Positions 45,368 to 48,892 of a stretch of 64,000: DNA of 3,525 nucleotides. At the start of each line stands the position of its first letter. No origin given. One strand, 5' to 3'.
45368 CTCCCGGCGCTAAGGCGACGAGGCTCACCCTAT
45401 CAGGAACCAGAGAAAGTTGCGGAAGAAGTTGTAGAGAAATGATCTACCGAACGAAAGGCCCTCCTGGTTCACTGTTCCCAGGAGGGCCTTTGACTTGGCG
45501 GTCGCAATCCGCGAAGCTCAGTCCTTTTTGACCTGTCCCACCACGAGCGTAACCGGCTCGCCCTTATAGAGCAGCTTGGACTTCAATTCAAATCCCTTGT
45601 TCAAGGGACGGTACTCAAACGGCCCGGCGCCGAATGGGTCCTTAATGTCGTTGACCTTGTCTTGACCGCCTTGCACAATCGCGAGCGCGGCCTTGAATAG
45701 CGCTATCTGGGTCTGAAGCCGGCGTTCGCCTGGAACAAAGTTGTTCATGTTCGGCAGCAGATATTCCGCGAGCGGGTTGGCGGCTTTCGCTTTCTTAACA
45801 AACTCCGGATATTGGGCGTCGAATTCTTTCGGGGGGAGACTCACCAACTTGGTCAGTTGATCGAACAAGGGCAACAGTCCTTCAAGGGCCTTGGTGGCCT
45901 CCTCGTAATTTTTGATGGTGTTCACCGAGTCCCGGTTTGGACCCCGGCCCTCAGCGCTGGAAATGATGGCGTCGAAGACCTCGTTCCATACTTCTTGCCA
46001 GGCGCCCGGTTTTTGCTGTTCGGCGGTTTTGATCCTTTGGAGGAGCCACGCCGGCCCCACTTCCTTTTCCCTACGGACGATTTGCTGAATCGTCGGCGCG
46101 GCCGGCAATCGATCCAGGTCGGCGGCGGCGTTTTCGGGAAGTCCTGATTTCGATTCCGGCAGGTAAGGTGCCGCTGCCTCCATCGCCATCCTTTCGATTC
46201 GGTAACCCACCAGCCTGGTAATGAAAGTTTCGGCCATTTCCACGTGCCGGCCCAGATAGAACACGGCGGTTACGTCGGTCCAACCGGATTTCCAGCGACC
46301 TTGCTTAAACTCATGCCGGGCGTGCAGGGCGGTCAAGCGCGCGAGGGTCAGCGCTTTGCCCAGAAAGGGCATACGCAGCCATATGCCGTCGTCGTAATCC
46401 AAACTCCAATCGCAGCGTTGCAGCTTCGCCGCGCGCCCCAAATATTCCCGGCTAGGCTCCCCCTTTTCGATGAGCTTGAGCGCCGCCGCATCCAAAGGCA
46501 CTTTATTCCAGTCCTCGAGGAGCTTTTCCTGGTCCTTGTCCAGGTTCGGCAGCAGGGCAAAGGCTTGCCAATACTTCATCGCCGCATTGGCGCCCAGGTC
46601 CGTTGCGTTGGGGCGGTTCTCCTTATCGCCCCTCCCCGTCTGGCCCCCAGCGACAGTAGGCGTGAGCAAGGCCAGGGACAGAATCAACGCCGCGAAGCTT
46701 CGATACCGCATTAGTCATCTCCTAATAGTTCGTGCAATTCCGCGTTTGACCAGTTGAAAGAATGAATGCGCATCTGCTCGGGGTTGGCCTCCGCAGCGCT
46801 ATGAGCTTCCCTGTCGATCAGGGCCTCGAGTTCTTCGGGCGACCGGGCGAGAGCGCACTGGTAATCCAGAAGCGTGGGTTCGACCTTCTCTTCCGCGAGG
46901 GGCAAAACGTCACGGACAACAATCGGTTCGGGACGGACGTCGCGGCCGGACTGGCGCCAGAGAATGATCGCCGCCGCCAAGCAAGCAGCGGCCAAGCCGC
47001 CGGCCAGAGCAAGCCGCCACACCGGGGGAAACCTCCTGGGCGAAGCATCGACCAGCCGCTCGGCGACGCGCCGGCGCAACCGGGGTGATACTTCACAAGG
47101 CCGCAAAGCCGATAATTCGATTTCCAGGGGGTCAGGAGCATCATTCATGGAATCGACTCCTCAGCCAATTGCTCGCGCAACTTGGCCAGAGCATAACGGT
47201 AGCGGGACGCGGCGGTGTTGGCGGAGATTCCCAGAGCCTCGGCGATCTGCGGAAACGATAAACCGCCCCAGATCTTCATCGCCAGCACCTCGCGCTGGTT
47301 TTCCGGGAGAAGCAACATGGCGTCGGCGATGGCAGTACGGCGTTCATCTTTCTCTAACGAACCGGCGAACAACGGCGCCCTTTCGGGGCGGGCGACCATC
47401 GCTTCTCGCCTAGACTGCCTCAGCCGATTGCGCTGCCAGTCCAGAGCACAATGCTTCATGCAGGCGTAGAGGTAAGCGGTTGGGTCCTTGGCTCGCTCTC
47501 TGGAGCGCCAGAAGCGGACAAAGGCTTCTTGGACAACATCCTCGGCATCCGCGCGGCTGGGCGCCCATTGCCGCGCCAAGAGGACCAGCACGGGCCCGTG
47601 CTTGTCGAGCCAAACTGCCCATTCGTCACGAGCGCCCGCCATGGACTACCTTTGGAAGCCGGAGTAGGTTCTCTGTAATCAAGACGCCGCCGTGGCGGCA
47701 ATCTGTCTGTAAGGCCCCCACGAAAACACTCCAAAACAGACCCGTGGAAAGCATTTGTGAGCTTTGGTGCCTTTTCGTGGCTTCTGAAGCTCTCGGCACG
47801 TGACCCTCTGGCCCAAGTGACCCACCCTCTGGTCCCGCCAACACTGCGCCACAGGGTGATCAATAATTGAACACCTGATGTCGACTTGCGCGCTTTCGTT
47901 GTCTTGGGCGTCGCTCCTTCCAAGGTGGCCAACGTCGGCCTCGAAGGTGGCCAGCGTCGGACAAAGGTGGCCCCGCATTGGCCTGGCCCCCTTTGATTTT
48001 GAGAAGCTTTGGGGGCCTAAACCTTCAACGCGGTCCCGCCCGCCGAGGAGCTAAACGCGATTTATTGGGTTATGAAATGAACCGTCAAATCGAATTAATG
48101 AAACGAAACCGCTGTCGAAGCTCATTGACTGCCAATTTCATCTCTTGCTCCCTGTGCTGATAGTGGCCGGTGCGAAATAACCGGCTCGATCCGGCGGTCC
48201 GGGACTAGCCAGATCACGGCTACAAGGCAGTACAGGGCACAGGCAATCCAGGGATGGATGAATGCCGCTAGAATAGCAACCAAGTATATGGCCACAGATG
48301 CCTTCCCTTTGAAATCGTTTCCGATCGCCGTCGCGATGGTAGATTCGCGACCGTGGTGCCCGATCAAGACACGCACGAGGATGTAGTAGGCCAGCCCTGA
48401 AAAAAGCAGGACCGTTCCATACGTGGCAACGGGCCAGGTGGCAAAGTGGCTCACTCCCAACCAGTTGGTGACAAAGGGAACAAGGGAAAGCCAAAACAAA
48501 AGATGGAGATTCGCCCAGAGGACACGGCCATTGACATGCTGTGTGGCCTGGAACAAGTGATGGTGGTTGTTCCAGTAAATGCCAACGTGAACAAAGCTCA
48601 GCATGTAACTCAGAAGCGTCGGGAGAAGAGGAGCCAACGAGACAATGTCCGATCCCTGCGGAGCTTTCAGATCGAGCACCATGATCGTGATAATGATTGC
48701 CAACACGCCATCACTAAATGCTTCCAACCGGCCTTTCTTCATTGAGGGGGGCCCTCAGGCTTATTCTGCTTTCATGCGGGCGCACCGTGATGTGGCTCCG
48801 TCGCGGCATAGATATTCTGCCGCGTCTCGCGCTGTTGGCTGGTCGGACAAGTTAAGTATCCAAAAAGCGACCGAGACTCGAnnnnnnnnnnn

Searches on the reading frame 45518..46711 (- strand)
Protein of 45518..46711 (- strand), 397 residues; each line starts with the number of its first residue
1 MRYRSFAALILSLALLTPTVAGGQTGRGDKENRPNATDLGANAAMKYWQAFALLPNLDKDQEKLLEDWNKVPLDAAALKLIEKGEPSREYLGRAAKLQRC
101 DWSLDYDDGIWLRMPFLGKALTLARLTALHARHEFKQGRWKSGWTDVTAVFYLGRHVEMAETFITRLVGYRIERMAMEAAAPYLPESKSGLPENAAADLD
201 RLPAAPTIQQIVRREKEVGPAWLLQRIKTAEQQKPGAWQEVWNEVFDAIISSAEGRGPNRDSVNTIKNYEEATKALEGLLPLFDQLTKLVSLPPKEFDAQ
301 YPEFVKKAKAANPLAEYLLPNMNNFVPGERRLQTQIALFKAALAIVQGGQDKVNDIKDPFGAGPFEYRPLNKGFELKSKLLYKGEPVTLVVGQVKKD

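Call 6: search_protein_families(library=pfam, proteins=[window:45518-46711:-], max_evalue=1)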
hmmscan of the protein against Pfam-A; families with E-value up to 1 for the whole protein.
window:45518-46711:- (397 aa): 0 families

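Call 22: find_related_loci(query=window:45518-46711:-, collection=genome_contigs, flank=10000)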
Query window:45518-46711:- (397 aa) in genome_contigs; peptide patterns used: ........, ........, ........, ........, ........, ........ (x = any residue, [..] = any of these).
68 stretches matched a pattern; 4 encode a relative of the query (tblastn E <= 1e-3); 4 distinct loci.
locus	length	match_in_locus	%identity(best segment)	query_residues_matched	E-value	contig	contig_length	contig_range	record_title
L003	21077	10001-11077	57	38-395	5e-134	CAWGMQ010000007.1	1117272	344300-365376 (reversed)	MAG: uncultured Planctomycetota bacterium isolate MFD09567.bin.1.13 genome assembly, contig: contig_23, whole genome sho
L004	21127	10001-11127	55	1-385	7e-107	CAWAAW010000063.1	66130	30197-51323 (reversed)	MAG: uncultured Planctomycetota bacterium isolate MFD01716.bin.2.43 genome assembly, contig: contig_57148, whole genome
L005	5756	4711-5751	40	38-392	1e-67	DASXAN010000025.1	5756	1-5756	MAG TPA_asm: Gemmataceae bacterium isolate SMAG_U3767 k141_1829731, whole genome shotgun sequence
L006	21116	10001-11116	40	13-393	2e-70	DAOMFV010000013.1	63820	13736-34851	MAG TPA_asm: Gemmatales bacterium isolate AMR_MDS_4993 NODE_116_length_63820_cov_6.516694, whole genome shotgun sequence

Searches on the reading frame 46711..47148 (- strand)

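Call 66: search_protein_families(library=pfam, proteins=[window:46711-47148:-], max_evalue=1)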
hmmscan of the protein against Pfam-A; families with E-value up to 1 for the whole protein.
window:46711-47148:- (145 aa): 3 families
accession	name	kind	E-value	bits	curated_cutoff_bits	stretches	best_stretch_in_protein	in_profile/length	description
PF04335.19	VirB8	-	0.16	12.2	23.2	1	43-79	19-53/213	VirB8 protein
PF23398.1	FAZ1_cons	-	0.28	11.6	27.5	1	95-137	14-56/93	FAZ1, conserved domain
PF02313.22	Fumarate_red_D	-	0.32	11.7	25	1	41-63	8-30/114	Fumarate reductase subunit D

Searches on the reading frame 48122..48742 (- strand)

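Call 66: search_protein_families(library=pfam, proteins=[window:48122-48742:-], max_evalue=1)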
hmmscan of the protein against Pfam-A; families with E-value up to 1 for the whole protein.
window:48122-48742:- (206 aa): 2 families
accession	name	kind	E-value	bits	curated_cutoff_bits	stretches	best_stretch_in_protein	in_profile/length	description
PF06736.16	TMEM175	-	8.7e-32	109.9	25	1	5-89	1-88/88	Endosomal/lysosomal potassium channel TMEM175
PF11003.13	DUF2842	-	0.87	10.4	25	1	150-181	19-50/61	Protein of unknown function (DUF2842)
